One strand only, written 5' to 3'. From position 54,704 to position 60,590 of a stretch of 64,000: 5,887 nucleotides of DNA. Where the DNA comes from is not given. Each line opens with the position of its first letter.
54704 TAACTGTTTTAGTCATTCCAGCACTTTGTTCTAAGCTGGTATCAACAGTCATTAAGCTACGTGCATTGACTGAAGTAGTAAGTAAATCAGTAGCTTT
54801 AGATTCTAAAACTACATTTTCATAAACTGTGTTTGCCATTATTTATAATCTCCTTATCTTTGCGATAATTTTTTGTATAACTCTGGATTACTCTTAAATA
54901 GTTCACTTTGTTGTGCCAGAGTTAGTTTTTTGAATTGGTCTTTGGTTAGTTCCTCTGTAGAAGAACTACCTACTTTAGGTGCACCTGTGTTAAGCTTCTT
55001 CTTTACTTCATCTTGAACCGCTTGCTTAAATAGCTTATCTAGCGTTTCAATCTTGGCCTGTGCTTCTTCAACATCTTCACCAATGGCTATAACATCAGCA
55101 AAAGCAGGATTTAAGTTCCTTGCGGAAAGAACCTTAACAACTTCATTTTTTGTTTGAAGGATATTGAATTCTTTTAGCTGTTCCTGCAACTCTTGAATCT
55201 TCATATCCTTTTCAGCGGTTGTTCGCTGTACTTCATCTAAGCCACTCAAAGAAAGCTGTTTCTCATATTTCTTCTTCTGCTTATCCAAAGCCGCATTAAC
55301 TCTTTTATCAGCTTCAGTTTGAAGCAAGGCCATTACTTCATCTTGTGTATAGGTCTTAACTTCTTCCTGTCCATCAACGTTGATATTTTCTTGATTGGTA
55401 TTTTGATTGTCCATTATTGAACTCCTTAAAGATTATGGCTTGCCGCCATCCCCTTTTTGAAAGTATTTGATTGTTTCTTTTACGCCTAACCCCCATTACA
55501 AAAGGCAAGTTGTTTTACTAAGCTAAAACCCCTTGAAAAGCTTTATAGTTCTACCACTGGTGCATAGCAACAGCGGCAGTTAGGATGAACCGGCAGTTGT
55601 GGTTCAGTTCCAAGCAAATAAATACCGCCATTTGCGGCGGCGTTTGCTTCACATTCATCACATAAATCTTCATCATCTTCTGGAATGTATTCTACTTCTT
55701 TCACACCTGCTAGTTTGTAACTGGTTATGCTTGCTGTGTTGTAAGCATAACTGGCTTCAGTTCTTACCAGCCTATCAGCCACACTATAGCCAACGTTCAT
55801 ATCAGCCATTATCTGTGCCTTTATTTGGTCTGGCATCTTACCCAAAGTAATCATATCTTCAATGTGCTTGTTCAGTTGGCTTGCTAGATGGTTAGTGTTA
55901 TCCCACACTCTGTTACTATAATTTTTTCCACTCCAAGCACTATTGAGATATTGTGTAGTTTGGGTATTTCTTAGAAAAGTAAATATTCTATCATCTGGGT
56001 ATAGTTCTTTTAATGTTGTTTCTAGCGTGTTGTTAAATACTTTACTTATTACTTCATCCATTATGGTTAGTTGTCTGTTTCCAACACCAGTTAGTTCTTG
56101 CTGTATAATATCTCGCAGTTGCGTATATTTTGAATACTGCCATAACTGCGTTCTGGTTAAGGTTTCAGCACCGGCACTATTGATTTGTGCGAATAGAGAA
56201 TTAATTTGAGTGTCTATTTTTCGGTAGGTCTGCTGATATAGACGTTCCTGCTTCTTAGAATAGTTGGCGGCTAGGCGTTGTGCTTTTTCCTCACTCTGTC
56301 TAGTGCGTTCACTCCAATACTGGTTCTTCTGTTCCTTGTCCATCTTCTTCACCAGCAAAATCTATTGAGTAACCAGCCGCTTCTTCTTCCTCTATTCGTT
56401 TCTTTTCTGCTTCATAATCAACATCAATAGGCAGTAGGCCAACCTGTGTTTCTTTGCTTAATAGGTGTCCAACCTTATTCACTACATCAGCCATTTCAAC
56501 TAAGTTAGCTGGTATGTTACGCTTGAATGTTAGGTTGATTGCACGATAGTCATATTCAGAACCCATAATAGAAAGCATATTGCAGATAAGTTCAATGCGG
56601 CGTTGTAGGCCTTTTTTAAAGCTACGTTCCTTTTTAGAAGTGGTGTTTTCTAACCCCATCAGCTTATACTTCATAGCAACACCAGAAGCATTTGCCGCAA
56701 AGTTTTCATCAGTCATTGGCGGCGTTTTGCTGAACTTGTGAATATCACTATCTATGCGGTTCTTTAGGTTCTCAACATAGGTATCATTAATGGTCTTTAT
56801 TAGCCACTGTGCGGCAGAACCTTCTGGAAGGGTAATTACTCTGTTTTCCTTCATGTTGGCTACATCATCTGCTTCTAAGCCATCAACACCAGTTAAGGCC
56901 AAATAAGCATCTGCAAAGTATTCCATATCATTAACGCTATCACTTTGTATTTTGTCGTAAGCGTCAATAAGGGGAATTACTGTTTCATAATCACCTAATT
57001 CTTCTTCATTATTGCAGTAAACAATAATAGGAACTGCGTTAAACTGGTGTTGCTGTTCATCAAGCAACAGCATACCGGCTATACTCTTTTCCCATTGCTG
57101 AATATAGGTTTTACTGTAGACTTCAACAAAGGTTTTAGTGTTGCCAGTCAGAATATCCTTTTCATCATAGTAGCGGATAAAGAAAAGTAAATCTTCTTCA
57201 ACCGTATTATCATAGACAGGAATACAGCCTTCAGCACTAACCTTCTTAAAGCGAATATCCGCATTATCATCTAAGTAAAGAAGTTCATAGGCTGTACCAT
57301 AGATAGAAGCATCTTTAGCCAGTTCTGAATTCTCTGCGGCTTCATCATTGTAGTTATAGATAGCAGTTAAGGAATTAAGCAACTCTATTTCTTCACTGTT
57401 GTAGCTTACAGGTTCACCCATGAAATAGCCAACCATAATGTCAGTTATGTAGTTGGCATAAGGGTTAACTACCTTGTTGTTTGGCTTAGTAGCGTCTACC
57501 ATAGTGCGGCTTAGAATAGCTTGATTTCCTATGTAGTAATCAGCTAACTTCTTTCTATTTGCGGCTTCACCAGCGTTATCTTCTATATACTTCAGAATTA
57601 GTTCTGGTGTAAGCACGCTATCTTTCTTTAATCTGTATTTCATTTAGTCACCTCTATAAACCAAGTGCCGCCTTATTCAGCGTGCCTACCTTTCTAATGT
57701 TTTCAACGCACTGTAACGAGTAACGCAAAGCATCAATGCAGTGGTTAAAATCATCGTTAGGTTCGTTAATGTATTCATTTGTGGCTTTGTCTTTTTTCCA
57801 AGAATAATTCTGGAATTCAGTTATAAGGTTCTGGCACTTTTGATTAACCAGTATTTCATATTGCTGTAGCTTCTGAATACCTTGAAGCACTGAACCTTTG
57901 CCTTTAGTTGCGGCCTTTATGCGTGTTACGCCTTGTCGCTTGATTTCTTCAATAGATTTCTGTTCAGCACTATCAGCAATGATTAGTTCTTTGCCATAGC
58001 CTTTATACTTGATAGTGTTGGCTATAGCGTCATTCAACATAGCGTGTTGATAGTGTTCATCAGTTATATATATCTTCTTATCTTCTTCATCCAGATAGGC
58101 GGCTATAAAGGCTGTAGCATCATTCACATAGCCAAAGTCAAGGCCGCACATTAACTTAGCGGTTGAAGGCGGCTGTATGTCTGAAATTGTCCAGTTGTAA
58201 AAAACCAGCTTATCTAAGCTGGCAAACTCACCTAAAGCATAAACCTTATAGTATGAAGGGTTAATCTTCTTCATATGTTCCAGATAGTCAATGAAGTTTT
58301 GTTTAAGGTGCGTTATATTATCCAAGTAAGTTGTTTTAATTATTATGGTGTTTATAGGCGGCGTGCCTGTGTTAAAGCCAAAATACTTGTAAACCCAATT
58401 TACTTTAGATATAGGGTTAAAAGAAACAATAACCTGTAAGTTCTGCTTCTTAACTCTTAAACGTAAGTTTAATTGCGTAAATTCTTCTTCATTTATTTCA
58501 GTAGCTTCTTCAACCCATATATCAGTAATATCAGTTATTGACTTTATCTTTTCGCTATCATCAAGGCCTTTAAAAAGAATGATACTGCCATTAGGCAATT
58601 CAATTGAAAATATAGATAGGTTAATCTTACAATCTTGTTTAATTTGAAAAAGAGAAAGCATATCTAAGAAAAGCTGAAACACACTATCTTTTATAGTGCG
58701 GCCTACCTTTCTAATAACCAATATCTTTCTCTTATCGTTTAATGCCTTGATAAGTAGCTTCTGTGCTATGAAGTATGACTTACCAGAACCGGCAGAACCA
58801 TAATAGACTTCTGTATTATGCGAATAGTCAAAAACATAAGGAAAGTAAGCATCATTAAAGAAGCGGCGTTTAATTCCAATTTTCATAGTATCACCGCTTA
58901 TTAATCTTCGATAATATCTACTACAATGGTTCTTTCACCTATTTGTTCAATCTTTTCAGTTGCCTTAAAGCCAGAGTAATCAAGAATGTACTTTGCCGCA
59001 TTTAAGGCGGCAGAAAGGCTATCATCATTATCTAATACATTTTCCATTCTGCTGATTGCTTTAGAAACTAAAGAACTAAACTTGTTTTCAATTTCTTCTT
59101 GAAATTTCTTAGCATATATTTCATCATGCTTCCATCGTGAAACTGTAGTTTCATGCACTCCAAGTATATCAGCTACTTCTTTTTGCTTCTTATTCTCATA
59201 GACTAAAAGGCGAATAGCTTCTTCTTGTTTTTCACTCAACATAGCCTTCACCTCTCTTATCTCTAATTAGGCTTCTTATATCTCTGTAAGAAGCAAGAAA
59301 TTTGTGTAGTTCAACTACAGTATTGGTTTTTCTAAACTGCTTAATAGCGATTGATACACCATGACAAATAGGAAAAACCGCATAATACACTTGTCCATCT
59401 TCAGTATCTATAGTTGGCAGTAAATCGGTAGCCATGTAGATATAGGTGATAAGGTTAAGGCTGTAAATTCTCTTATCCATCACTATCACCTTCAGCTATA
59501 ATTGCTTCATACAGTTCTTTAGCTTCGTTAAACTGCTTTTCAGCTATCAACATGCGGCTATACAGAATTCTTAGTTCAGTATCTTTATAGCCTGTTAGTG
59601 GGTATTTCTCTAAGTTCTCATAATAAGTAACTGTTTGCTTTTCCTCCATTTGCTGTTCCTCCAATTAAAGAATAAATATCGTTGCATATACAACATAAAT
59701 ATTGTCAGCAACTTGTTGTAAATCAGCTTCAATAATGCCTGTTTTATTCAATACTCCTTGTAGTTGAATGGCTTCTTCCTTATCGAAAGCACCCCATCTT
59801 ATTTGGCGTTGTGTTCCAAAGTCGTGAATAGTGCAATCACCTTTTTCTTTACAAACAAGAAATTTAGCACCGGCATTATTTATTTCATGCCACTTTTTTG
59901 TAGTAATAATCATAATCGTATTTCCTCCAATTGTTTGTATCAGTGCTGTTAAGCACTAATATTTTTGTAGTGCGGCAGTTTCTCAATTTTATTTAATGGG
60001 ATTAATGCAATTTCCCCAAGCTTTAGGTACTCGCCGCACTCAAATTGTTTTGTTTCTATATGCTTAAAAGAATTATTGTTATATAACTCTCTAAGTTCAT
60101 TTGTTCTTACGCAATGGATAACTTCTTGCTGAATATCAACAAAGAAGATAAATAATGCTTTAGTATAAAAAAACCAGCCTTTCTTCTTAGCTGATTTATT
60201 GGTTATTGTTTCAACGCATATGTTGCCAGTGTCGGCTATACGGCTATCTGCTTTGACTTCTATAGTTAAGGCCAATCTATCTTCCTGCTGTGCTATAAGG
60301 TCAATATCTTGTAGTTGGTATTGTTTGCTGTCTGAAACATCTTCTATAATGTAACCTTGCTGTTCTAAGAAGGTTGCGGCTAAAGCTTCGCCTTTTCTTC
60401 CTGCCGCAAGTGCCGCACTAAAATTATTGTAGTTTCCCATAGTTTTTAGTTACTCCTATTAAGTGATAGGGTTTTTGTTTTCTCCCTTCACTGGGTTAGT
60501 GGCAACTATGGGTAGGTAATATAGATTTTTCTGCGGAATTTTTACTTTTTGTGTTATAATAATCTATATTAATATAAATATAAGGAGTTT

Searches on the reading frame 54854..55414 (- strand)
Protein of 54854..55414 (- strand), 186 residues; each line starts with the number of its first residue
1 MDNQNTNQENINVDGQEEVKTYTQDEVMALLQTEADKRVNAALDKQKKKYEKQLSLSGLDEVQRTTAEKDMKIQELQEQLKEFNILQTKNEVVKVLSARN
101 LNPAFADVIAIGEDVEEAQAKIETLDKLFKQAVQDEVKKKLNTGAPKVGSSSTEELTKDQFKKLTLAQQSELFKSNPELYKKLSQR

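Call 23: search_protein_families(library=pfam, proteins=[window:54854-55414:-])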
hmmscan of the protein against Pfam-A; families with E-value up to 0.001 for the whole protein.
window:54854-55414:- (186 aa): 1 family
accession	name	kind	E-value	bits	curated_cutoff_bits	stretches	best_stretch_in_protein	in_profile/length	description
PF14265.11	DUF4355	-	1.3e-12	48.5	25.4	1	30-141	4-122/124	Capsid assembly scaffolding protein Gp46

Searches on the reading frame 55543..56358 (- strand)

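Call 23: search_protein_families(library=pfam, proteins=[window:55543-56358:-])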
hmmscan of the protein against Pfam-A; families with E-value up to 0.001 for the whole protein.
window:55543-56358:- (271 aa): 1 family
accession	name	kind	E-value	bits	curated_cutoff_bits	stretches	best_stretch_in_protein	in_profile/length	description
PF04233.19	Phage_Mu_F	-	3.3e-05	25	29.6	1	161-264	2-110/112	Phage Mu protein F like protein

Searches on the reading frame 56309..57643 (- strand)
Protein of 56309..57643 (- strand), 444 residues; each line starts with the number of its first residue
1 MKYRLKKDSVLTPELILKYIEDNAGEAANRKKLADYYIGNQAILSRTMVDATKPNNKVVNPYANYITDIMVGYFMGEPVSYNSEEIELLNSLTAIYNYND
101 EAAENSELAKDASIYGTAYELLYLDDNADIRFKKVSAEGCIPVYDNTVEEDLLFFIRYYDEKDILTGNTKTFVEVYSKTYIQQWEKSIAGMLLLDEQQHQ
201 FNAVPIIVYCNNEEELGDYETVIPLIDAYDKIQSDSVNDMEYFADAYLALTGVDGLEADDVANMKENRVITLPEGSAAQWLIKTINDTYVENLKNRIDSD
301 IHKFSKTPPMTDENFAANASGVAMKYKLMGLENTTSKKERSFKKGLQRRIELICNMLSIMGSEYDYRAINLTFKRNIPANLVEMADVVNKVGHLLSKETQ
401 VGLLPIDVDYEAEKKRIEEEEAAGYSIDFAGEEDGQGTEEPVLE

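Call 23: search_protein_families(library=pfam, proteins=[window:56309-57643:-])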
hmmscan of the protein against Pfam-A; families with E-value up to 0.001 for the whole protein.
window:56309-57643:- (444 aa): 1 family
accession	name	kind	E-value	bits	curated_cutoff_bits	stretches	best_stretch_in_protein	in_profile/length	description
PF05133.19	SPP1_portal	-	1.5e-108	363.9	25.5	1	19-422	4-411/416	Phage portal protein, SPP1 Gp6-like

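Call 29: search_dna_similar(query=window:56309-57643:-, collection=phages, mode=protein, max_rows=25)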
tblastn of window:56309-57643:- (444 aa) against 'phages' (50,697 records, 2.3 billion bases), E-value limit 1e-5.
Records with a match: 928; places in all: 931; records where one place covers at least 80% of the query: 812.
Best place of each record, by identity: <60% 928.
By first word of the organism name: Streptococcus 286; Staphylococcus 226; Enterococcus 102; Clostridium 50; Lactococcus 47; Bacillus 47; Lactobacillus 47; Riemerella 19; Listeria 16; Brevibacillus 11; and 30 more.
By host as written in the record: - 87; Staphylococcus aureus 72; Streptococcus thermophilus 68; Enterococcus faecalis 38; Clostridium sporogenes ATCC-15579 30; Lactococcus lactis 24; Staphylococcus pseudintermedius 15; Staphylococcus epidermidis 13; and 349 more.
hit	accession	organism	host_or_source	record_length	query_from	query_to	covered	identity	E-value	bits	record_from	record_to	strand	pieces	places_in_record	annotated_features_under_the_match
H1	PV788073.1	Clostridium phage CS19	Clostridium sporogenes ATCC-15579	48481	33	406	84%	40.7%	2e-86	294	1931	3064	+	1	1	portal protein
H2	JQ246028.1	Clostridium phage phi8074-B1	Clostridium sporogenes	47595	33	406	84%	40.5%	4e-86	293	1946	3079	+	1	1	putative phage portal protein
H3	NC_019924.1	Clostridium phage phi8074-B1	Clostridium sporogenes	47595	33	406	84%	40.5%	4e-86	293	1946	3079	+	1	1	portal protein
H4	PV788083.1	Clostridium phage CS32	Clostridium sporogenes ATCC-15579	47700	33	388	80%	42.5%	3e-86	293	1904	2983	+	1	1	portal protein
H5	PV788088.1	Clostridium phage CS38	Clostridium sporogenes ATCC-15579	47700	33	388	80%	42.5%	3e-86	293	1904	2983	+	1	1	portal protein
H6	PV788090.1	Clostridium phage CS43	Clostridium sporogenes ATCC-15579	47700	33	388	80%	42.5%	3e-86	293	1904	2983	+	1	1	portal protein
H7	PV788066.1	Clostridium phage CS06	Clostridium sporogenes ATCC-15579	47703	33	388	80%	42.5%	3e-86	293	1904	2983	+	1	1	portal protein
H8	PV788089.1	Clostridium phage CS42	Clostridium sporogenes ATCC-15579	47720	33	388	80%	42.5%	3e-86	293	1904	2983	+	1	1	portal protein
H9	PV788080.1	Clostridium phage CS29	Clostridium sporogenes ATCC-15579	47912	33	388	80%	42.5%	3e-86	293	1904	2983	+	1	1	portal protein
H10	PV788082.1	Clostridium phage CS31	Clostridium sporogenes ATCC-15579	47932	33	388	80%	42.5%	3e-86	293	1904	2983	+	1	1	portal protein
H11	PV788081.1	Clostridium phage CS30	Clostridium sporogenes ATCC-15579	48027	33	388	80%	42.5%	3e-86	293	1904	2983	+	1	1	portal protein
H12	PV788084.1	Clostridium phage CS33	Clostridium sporogenes ATCC-15579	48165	33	388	80%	42.5%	3e-86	293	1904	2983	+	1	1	portal protein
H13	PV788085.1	Clostridium phage CS35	Clostridium sporogenes ATCC-15579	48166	33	388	80%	42.5%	3e-86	293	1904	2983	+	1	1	portal protein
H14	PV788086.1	Clostridium phage CS36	Clostridium sporogenes ATCC-15579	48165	33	388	80%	42.5%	3e-86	293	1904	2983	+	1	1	portal protein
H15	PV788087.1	Clostridium phage CS37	Clostridium sporogenes ATCC-15579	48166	33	388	80%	42.5%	3e-86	293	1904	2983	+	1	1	portal protein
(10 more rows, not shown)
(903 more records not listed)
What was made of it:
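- Closest known: Clostridium phages phi8074-B1 and the CS series. Same: An SPP1-type portal and a siphovirus layout (call 29).
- The closest isolated phages (portal identity 42% or less) infect low-GC Firmicutes (call 29). The nearest isolated phages infect Clostridium, Streptococcus and Staphylococcus (call 29). The closest isolates are 47-48 kb (call 29).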

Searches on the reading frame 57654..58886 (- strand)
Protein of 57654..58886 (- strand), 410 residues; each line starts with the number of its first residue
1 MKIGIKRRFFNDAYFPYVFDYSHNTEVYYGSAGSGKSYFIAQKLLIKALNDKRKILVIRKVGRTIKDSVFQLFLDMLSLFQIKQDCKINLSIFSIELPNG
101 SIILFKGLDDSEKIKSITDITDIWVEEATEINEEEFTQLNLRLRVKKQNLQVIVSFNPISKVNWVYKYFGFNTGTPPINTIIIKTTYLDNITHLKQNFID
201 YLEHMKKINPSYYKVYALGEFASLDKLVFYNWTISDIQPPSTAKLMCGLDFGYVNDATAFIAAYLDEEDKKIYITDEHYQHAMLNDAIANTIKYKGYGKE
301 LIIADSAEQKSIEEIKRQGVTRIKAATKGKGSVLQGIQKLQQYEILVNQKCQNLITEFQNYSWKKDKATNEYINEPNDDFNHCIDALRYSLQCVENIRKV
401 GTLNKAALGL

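Call 23: search_protein_families(library=pfam, proteins=[window:57654-58886:-])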
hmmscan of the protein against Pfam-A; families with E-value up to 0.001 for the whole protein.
window:57654-58886:- (410 aa): 3 families
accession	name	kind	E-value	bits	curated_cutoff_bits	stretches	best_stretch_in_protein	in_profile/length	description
PF04466.19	Terminase_3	-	1.1e-59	201.8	23.2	1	23-220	2-201/201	Phage terminase large subunit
PF17288.8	Terminase_3C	-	8e-36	124.2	26.7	1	250-392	1-154/155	Terminase RNAseH like domain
PF03237.21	Terminase_6N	-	2.5e-13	50.6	22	1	28-223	2-202/215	Terminase large subunit, T4likevirus-type, N-terminal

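Call 31: find_related_loci(query=window:57654-58886:-, collection=viral_contigs, flank=10000)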
Query window:57654-58886:- (410 aa) in viral_contigs; peptide patterns used: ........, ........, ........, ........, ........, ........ (x = any residue, [..] = any of these).
12 stretches matched a pattern; 12 encode a relative of the query (tblastn E <= 1e-3); 12 distinct loci.
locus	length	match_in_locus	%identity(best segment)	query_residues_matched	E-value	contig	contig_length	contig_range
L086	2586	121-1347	85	1-410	0e+0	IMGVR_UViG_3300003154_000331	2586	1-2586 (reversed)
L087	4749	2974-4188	55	1-410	2e-148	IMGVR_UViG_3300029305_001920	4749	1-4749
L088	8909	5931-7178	54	1-410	2e-144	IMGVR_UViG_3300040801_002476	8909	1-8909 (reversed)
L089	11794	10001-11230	55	1-410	1e-140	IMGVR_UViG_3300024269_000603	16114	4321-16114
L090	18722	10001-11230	55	1-410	1e-140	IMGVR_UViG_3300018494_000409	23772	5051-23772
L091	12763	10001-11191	45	1-394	9e-106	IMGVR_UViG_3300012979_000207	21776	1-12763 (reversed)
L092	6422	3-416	89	273-410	5e-79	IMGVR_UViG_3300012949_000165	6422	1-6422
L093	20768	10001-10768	45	1-252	2e-63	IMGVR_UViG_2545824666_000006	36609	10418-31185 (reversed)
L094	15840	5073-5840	45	1-252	2e-63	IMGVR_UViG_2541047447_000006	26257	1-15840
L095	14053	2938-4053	29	29-394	1e-31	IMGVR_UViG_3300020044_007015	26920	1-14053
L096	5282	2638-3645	24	65-389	3e-15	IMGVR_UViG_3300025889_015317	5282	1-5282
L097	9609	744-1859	23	32-391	2e-14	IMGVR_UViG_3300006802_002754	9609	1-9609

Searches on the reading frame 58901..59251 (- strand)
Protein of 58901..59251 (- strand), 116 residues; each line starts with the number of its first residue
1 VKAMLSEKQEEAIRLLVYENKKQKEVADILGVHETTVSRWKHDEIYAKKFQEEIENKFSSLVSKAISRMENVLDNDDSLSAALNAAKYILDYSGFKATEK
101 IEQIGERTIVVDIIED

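Call 23: search_protein_families(library=pfam, proteins=[window:58901-59251:-])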
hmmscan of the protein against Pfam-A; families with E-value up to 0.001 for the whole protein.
window:58901-59251:- (116 aa): 6 families
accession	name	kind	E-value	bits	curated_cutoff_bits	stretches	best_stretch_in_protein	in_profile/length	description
PF08281.18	Sigma70_r4_2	-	4.6e-08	33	25.7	1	3-42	9-48/54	Sigma-70, region 4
PF13022.12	HTH_Tnp_1_2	-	1.3e-07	32.2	27.9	1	4-72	7-78/122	Helix-turn-helix of insertion element transposase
PF13384.12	HTH_23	-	1.2e-05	25.4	24.6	1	16-42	13-39/50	Homeodomain-like domain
PF05269.17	Phage_CII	-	6e-05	23.6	21.3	1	21-46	24-49/91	Bacteriophage CII protein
PF04545.22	Sigma70_r4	-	7.3e-05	22.6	24.1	1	5-42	5-42/50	Sigma-70, region 4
PF02001.22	DUF134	-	0.00081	20.3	27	0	5-39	35-69/98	Protein of unknown function DUF134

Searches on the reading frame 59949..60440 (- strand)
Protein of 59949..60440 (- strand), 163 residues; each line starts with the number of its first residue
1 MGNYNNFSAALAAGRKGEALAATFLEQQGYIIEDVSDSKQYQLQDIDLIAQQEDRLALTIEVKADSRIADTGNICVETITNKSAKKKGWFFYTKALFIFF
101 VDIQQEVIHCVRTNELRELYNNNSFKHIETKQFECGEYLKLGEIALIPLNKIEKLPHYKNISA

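Call 23: search_protein_families(library=pfam, proteins=[window:59949-60440:-])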
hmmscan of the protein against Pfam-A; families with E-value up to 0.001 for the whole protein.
window:59949-60440:- (163 aa): 1 family
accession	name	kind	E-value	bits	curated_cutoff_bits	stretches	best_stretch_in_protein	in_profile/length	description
PF02021.23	UPF0102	-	4.9e-06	27.2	23.6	1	17-81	1-56/80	Uncharacterised protein family UPF0102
